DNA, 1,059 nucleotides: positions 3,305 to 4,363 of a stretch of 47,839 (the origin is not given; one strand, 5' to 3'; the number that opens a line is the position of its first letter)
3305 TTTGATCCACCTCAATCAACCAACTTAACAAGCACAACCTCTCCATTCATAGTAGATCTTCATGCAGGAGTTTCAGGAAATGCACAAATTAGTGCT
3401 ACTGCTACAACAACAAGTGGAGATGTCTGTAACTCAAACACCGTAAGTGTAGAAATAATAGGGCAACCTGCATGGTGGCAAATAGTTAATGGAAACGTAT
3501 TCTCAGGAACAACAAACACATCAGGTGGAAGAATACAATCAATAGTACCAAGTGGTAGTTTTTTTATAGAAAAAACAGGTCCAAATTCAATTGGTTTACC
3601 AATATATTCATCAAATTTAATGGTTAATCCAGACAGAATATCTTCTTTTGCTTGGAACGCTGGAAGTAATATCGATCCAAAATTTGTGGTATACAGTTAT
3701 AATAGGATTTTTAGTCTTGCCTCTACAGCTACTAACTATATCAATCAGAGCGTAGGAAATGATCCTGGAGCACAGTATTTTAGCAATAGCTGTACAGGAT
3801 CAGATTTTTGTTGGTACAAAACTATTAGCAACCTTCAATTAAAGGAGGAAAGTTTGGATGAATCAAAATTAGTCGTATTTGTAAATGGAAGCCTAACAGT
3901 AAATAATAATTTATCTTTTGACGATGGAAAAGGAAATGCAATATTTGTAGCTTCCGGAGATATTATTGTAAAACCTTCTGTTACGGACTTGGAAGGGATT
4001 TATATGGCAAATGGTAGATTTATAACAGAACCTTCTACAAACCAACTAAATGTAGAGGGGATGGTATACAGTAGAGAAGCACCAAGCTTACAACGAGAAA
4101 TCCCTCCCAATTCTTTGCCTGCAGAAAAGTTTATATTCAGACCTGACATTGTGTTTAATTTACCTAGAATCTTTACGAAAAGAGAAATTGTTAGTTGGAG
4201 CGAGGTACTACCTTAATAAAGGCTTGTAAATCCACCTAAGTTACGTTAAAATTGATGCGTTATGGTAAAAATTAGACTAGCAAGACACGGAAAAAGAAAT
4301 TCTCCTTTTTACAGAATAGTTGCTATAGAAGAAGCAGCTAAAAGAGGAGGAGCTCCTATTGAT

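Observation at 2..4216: Two adjacent large surface proteins with unrelated N-terminal parts share a ~250-aa C-terminal 'WWQ' module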

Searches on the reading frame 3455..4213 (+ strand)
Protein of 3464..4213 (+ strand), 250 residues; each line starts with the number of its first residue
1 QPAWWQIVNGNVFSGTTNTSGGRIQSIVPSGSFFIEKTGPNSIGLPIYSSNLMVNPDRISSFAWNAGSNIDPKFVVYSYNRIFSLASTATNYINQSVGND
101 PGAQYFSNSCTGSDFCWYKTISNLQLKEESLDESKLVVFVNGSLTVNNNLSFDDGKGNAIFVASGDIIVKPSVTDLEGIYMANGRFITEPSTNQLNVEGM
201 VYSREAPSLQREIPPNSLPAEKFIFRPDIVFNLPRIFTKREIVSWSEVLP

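Call 5: search_protein_families(library=pfam, proteins=[window:3464-4213:+], max_evalue=1)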
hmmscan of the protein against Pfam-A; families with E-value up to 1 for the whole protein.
window:3464-4213:+ (250 aa): 1 family
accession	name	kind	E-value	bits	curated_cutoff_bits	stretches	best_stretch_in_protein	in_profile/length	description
PF03725.20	RNase_PH_C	-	0.16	12.4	20.8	1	121-146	16-41/67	3' exoribonuclease family, domain 2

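Call 7: find_homologous_proteins(query=window:3464-4213:+, max_evalue=0.001)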
Query window:3464-4213:+: 225 candidates shared short words with the query, none scored E <= 0.001.

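Call 8: search_solved_structures(query=window:3464-4213:+, max_evalue=10)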
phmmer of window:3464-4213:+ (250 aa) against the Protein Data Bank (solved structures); distinct sequences matched with E-value up to 10: 0.

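Call 18: search_protein_representatives(alignment_id=A1)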
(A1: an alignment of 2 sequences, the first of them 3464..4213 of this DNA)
Query: 2 sequences, 272 profile positions. Proteins with E-value up to 0.001 (for the whole library): 2532; up to 1e-10: 946; up to 1e-30: 7. The best 150 are listed.
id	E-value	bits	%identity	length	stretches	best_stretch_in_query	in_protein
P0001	3.6e-137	472.5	-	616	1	1-268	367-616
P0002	4.4e-32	127.9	-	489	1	2-268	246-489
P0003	6.3e-32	127.4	-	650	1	3-268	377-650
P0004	9.6e-32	126.8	-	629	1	3-271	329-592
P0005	1.0e-31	126.7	-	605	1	3-268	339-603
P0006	6.2e-31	124.1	-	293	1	4-268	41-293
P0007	8.6e-31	123.6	-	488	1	3-268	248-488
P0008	6.6e-30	120.7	-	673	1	2-268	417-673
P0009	1.3e-29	119.8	-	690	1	3-268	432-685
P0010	1.6e-29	119.5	-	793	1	2-268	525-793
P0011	3.1e-29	118.5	-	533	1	3-268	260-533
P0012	3.6e-29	118.3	-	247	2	140-268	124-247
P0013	4.4e-29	118.0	-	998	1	3-268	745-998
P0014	8.0e-29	117.2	-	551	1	3-268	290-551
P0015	9.5e-29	116.9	-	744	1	2-268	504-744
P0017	2.0e-28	115.9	-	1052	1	2-268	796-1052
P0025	2.1e-27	112.5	-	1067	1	3-268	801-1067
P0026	2.2e-27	112.5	-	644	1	3-268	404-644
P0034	3.9e-26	108.4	-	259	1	2-268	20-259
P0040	7.9e-26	107.4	-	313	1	3-268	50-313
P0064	2.4e-24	102.5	-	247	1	19-268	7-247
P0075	7.9e-24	100.8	-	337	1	3-268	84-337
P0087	2.6e-23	99.1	-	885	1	3-268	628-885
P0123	5.2e-22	94.9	-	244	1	20-268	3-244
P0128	5.7e-22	94.7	-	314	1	2-268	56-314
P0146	2.6e-21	92.5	-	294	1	2-268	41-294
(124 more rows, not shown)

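Call 25: list_cluster_members(proteins=[P0001, P0002, P0003, P0005, P0008, P0010, P0013, P0017, P0025, P0034])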
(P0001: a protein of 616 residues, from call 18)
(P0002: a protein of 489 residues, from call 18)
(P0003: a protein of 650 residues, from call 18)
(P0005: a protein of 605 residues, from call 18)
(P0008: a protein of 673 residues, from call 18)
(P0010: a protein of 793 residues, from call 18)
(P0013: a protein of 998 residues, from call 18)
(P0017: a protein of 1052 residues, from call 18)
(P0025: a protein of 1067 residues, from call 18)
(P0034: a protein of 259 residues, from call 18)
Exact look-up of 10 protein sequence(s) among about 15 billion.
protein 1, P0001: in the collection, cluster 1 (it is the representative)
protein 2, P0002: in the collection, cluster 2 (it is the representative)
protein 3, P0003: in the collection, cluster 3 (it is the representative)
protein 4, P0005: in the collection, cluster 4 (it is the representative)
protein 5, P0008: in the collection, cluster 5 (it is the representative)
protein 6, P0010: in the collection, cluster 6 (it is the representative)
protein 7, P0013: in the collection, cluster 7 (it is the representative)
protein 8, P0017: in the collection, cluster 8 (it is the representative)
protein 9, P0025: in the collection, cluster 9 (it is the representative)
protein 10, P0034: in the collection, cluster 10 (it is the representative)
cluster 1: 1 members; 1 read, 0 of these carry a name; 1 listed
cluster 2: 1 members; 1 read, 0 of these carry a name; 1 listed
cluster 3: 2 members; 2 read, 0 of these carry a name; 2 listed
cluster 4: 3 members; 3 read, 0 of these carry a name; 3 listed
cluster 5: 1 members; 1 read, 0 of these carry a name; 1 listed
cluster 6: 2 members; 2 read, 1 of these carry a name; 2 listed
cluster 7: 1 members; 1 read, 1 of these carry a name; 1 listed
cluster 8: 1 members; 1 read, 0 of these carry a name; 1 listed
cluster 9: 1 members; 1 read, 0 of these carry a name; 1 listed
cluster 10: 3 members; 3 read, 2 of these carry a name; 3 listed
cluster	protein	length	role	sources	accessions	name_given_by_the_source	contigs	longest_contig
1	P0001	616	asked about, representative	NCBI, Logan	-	-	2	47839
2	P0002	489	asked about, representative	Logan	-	-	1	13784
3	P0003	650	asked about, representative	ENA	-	-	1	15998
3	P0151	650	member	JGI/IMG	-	-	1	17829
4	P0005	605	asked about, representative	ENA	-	-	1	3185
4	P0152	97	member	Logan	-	-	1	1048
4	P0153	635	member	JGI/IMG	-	-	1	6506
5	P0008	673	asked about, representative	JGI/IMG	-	-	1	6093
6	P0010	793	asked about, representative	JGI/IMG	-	-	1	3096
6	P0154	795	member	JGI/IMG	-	hypothetical protein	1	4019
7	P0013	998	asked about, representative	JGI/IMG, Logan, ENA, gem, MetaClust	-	\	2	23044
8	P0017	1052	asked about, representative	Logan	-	-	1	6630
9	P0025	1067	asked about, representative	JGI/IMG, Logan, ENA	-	-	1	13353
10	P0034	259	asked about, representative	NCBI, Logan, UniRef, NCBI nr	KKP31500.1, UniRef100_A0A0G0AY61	MAG: hypothetical protein UR21_C0009G0081 [Candidatus Woesebacteria bacterium ... | Uncharacterized protein n=1 Tax=Candidatus Woesebacteria bacterium GW2011_GWC2_31_9 ...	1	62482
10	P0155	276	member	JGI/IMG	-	hypothetical protein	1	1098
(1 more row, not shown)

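Call 34: predict_structure(alignment_id=A2)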
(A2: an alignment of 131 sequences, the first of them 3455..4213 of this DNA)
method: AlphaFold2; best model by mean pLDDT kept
length: 253 residues; sequences in the alignment: 131
mean_pLDDT: 86.5   pTM: 0.86
mean pLDDT of the five models: 86.5, 86.4, 85.4, 84.9, 84.3
residues with pLDDT >= 90: 145; 70-90: 73; 50-70: 31; < 50: 4
segments of 3 or more residues with pLDDT < 50: 1-3
pLDDT, mean of each block of 10 residues (from residue 1): 71 87 82 94 86 89 84 77 92 71 56 74 90 88 96 94 96 97 97 97 95 92 96 91 73 77
secondary structure, 60 per line:
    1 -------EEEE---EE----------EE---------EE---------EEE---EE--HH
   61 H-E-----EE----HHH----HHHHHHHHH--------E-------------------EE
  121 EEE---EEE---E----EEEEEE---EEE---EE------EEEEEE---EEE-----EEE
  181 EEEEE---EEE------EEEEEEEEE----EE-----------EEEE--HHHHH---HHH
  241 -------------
elements in order: E8-11 E49-51 H82-90 E119-123 E127-129 E138-143 E147-149 E161-166 E170-172 E178-185 E189-191 E198-206 E224-227 H230-234

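Call 36: fold_search(model_id=the predicted structure, library=pdb)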
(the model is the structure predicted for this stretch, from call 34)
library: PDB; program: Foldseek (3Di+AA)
matches with E <= 10: 60; with E <= 0.001: 0
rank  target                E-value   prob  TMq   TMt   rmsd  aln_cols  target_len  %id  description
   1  6qvi_B                2.2e-02  0.99  0.30  0.16   7.6       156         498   16  Crystal structure of competence-associated pilin ComZ from Thermus thermophilus (released 2019-05-29)
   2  6bg8_A                2.4e-02  0.98  0.44  0.46   8.7       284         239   14  Shewanella frigidimarina ice-binding protein_1 DUF3494 Domain (released 2018-03-07)
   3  6eio                  3.5e-02  0.95  0.38  0.42  10.0       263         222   11  Crystal structure of an ice binding protein from an Antarctic Biological Consortium (released 2018-03-28)
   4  4nuh                  4.3e-02  0.47  0.29  0.32  10.9       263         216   11  Crystal structure of mLeIBP, a capping head region swapped mutant of ice-binding protein (released 2014-04-16)
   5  5uyt_B                1.1e-01  0.44  0.30  0.20  10.3       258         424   10  Crystal structure of ice binding protein from an Antarctic bacterium Flavobacteriaceae (released 2017-10-25)
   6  5b5h                  1.1e-01  0.21  0.24  0.27  11.8       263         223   12  Hydrophobic ice-binding site confer hyperactivity on antifreeze protein from a snow mold fungus (released 2016-09-28)
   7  6qvi_C                1.7e-01  0.85  0.27  0.15   6.6       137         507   15  Crystal structure of competence-associated pilin ComZ from Thermus thermophilus (released 2019-05-29)
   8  5uyt_A                1.8e-01  0.41  0.31  0.21  10.4       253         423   12  Crystal structure of ice binding protein from an Antarctic bacterium Flavobacteriaceae (released 2017-10-25)
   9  7dc5_A                2.3e-01  0.57  0.37  0.41  10.7       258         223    8  Crystal structure of fungal antifreeze protein with intermediate activity (released 2021-10-27)
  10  4nu3_B                2.9e-01  0.54  0.38  0.42   9.4       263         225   11  Crystal structure of mFfIBP, a capping head region swapped mutant of ice-binding protein (released 2014-04-16)
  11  6qvi_A                3.2e-01  0.75  0.28  0.15   9.0       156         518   15  Crystal structure of competence-associated pilin ComZ from Thermus thermophilus (released 2019-05-29)
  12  2n3d_MODEL_1_A        4.7e-01  0.09  0.15  0.28  11.2       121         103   11  Atomic structure of the cytoskeletal bactofilin BacA revealed by solid-state NMR (released 2015-12-16)
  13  6a8k                  4.9e-01  0.14  0.27  0.28  12.0       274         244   11  Crystal structure of Ice-binding Protein from a Sea-Ice Microalga (released 2018-11-07)
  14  9fdy_C                6.4e-01  0.02  0.11  0.09  24.2       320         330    9  Betaglycan Orphan Domain (ratBGo) in complex with TGF-b1 and extracellular domain of TGFBRII (released 2025-03-12)
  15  6mzn                  6.7e-01  0.03  0.12  0.11  22.9       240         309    9  Zebrafish betaglycan orphan domain structure from tetragonal crystal form (released 2019-08-21)
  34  6n2b_A                3.9e+00  0.01  0.15  0.11  19.2       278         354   14  The Crystal Structure of Caldicellulosiruptor kristjanssonii Tapirin C-terminal domain (released 2018-12-19)
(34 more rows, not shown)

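Call 40: search_solved_structures(query=A2, max_evalue=10, show_alignments=2)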
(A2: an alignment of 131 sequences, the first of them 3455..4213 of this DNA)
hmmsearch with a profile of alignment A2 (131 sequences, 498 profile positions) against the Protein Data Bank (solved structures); distinct sequences matched with E-value up to 10: 8.
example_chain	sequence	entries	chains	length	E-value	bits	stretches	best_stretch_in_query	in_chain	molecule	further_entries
2mh4_A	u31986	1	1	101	0.04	16.1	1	147-222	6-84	LigB-like protein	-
2n7s_A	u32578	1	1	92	0.089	14.9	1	147-222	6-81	Ig-like repeat domain protein 1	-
7quz_AAA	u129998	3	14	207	0.21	13.7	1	147-235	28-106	Beta-1,3-glucanase bglH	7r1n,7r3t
9kvu_A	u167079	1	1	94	0.22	13.6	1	151-235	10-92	bacterial immunoglobulin domain B1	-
43wj_A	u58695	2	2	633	0.84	11.7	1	343-388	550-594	Alpha-amylase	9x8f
8gyr_B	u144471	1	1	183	4.8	9.2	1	140-225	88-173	LigA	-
8gyr_A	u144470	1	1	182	5.4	9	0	126-222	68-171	Leptospira Immunoglobulin-like protein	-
6xsw_C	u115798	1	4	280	8.4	8.4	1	48-140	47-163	Neurogenic locus notch homolog protein 3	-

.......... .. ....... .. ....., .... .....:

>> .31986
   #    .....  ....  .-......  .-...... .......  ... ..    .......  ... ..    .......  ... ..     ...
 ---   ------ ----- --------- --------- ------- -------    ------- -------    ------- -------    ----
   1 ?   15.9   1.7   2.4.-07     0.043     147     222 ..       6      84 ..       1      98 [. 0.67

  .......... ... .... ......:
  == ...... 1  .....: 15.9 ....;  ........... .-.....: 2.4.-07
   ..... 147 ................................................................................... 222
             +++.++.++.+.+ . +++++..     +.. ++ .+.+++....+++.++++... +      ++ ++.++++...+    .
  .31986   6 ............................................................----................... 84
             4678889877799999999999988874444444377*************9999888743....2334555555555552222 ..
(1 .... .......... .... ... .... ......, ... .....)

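Call 42: find_homologous_proteins(query=A2, max_evalue=1e-10)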
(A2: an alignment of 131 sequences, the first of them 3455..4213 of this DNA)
Query A2 (131 sequences) (253 aa, profile of the alignment): 26 proteins with E <= 1e-10 among 8000 candidates.
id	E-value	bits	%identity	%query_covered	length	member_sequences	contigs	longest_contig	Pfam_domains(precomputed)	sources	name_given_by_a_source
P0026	2.8e-131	457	31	98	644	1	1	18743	PF07591.16,PF02368.25,PF01079.26,PF08517.18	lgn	-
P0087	6.4e-105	370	30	98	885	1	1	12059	PF07591.16,PF14623.12,PF05203.22,PF01079.26,PF08517.18,PF14890.12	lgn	-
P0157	1.4e-103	366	34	47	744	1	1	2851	PF07591.16,PF14623.12,PF05203.22,PF01079.26,PF14890.12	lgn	-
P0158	5.9e-100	354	28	98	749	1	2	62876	PF07591.16,PF14623.12,PF01079.26,PF14890.12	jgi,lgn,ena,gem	-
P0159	7.1e-100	353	27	98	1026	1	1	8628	PF07591.16,PF21722.5,PF01079.26,PF14890.12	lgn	-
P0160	1.1e-98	350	29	98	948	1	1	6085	PF07591.16,PF14623.12,PF01079.26,PF08517.18,PF14890.12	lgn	-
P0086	3.9e-98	348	28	100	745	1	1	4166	PF07591.16,PF14623.12,PF05203.22,PF01079.26,PF08517.18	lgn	-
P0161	4.3e-98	348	28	100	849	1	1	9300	PF07591.16,PF14623.12,PF05203.22,PF01079.26,PF13403.12,PF08517.18,PF14890.12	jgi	-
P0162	1.6e-95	339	27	98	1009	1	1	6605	PF07591.16,PF21722.5,PF14623.12,PF01079.26,PF14890.12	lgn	-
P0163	9.9e-90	320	28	98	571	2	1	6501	PF07591.16,PF14890.12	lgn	-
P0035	2.0e-82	296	32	98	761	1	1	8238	PF07591.16,PF14623.12,PF01079.26,PF08517.18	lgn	-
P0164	1.5e-80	290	25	98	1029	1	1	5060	PF07591.16,PF14623.12,PF05203.22,PF01079.26,PF14890.12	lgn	-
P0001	8.9e-75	271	100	100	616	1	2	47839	PF21959.3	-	-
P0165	5.6e-73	265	30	98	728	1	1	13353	PF14623.12,PF05203.22,PF01079.26,PF08517.18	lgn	-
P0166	3.0e-70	256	27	99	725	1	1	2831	-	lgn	-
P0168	5.0e-58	215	27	97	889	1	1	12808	PF07591.16,PF14623.12,PF01079.26,PF08517.18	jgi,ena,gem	-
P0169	1.6e-54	204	30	99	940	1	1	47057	-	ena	-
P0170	1.0e-52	198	29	47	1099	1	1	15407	PF07591.16,PF14623.12,PF05203.22,PF01079.26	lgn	-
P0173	5.2e-41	159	30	37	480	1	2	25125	-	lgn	-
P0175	4.1e-25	107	26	94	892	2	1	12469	PF14623.12,PF05203.22,PF01079.26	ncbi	-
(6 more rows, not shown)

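Call 44: fold_search(model_id=the predicted structure, library=viral)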
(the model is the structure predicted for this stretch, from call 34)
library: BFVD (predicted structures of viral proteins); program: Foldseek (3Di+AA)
matches with E <= 10: 194; with E <= 0.001: 0
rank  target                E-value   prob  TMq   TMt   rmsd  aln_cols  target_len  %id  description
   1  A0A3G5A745            8.6e-02  0.72  0.35  0.34  11.9       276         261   12  DUF3494 domain-containing protein [Hyperionvirus sp.]
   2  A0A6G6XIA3            2.1e-01  0.04  0.12  0.04  16.7       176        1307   11  (no name in the UniProt tables at hand)
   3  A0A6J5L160            3.2e-01  0.06  0.15  0.06  21.0       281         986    9  Uncharacterized protein [uncultured Caudovirales phage]
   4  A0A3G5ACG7            3.9e-01  0.21  0.31  0.22  12.1       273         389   13  DUF3494 domain-containing protein [Hyperionvirus sp.]
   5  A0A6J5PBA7            3.9e-01  0.07  0.16  0.12  16.1       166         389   14  Uncharacterized protein [uncultured Caudovirales phage]
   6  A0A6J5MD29            5.3e-01  0.08  0.17  0.16  18.5       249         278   10  Uncharacterized protein [uncultured Caudovirales phage]
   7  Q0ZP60                7.6e-01  0.04  0.13  0.17  14.9       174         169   10  Uncharacterized protein [Neodiprion abietis nucleopolyhedrovirus]
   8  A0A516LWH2            8.0e-01  0.51  0.28  0.39  11.8       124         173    8  (no name in the UniProt tables at hand)
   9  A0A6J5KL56            8.5e-01  0.10  0.22  0.13  20.5       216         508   15  C1q domain containing protein [uncultured Caudovirales phage]
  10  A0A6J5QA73            8.5e-01  0.07  0.15  0.11  12.3       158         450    8  Glycine-rich domain-containing protein [uncultured Caudovirales phage]
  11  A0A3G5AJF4            8.5e-01  0.02  0.15  0.09  21.3       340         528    9  Uncharacterized protein [Satyrvirus sp.]
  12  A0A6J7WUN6            9.4e-01  0.07  0.16  0.10  10.5       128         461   14  Gp5/Type VI secretion system Vgr protein OB-fold domain-containing protein [uncultured Caudovirales phage]
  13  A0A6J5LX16            9.9e-01  0.01  0.11  0.06  36.1       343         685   11  Uncharacterized protein [uncultured Caudovirales phage]
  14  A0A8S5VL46            1.1e+00  0.15  0.23  0.15  19.0       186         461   10  Uncharacterized protein [Ackermannviridae sp.]
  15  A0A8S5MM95            1.1e+00  0.06  0.16  0.23  19.6       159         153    8  Uncharacterized protein [Podoviridae sp. ctlpi2]
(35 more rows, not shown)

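Call 47: search_protein_families(library=pfam, alignment_id=A4, max_evalue=0.001)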
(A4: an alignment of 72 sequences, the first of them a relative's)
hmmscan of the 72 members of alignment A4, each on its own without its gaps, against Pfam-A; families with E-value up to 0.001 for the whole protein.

A. member 1, P0002 (489 aa): 0 families

B. families by the number of members that match (of 72 scanned): 15 families
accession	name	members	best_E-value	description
PF02368.24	Big_2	8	7.2e-15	Bacterial Ig-like domain (group 2)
PF07591.16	PT-HINT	8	8.5e-14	Pretoxin HINT domain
PF01079.26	Hint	8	5e-13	Hint module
PF14623.11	Vint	7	7.5e-08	Hint-domain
PF05203.21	Hom_end_hint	6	7.1e-08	Hom_end-associated Hint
PF08517.17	AXH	5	5.6e-09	Ataxin-1 and HBP1 module (AXH)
PF23981.1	DUF7305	3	1.8e-05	Domain of unknown function (DUF7305)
PF16656.11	Pur_ac_phosph_N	3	2.1e-05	Purple acid Phosphatase, N-terminal domain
PF00041.27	fn3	3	6e-05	Fibronectin type III domain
PF14890.11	Intein_splicing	2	1.8e-07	Intein splicing domain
PF00090.25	TSP_1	1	6.4e-05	Thrombospondin type 1 domain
PF19028.6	TSP1_spondin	1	0.0001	Spondin-like TSP1 domain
PF13403.11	Hint_2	1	0.00014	Hint domain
PF19030.6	TSP1_ADAMTS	1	0.00026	Thrombospondin type 1 domain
PF07691.17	PA14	1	0.00088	PA14 domain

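Call 49: search_protein_families(library=pfam, proteins=[P0006, P0012, P0034, P0040, P0064, P0075, P0123, P0128, P0146], max_evalue=10)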
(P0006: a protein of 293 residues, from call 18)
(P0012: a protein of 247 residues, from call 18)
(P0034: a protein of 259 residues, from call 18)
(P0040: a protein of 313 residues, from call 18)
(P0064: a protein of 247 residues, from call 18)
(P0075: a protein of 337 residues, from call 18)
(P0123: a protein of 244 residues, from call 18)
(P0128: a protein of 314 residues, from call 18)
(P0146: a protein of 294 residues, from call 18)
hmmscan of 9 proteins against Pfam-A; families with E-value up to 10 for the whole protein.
P0006 (293 aa): 1 family
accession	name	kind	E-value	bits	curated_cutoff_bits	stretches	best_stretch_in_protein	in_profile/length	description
PF23981.1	DUF7305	-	0.0065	16.8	27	1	137-209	32-108/185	Domain of unknown function (DUF7305)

P0012 (247 aa): 2 families
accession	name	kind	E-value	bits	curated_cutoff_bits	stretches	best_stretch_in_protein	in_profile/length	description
PF23981.1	DUF7305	-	0.031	14.6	27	1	126-167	64-105/185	Domain of unknown function (DUF7305)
PF00614.28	PLDc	-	5.7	7.6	21.9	1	128-153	3-27/28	Phospholipase D Active site motif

P0034 (259 aa): 1 family
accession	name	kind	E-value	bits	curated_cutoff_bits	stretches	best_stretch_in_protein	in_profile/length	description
PF23981.1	DUF7305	-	0.0014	18.9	27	1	127-179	54-106/185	Domain of unknown function (DUF7305)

P0040 (313 aa): 0 families

P0064 (247 aa): 0 families

P0075 (337 aa): 0 families

P0123 (244 aa): 1 family
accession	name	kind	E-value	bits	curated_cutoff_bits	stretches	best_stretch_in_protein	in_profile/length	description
PF22578.2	GGR_cat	-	0.23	11.8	27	1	92-124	21-53/88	Geranylgeranyl reductase catalytic domain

P0128 (314 aa): 0 families

P0146 (294 aa): 2 families
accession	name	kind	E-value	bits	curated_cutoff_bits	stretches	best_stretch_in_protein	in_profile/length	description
PF23981.1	DUF7305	-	0.063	13.6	27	1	157-248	78-168/185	Domain of unknown function (DUF7305)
PF12903.12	DUF3830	-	0.17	12.3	26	1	97-199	34-118/143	Protein of unknown function (DUF3830)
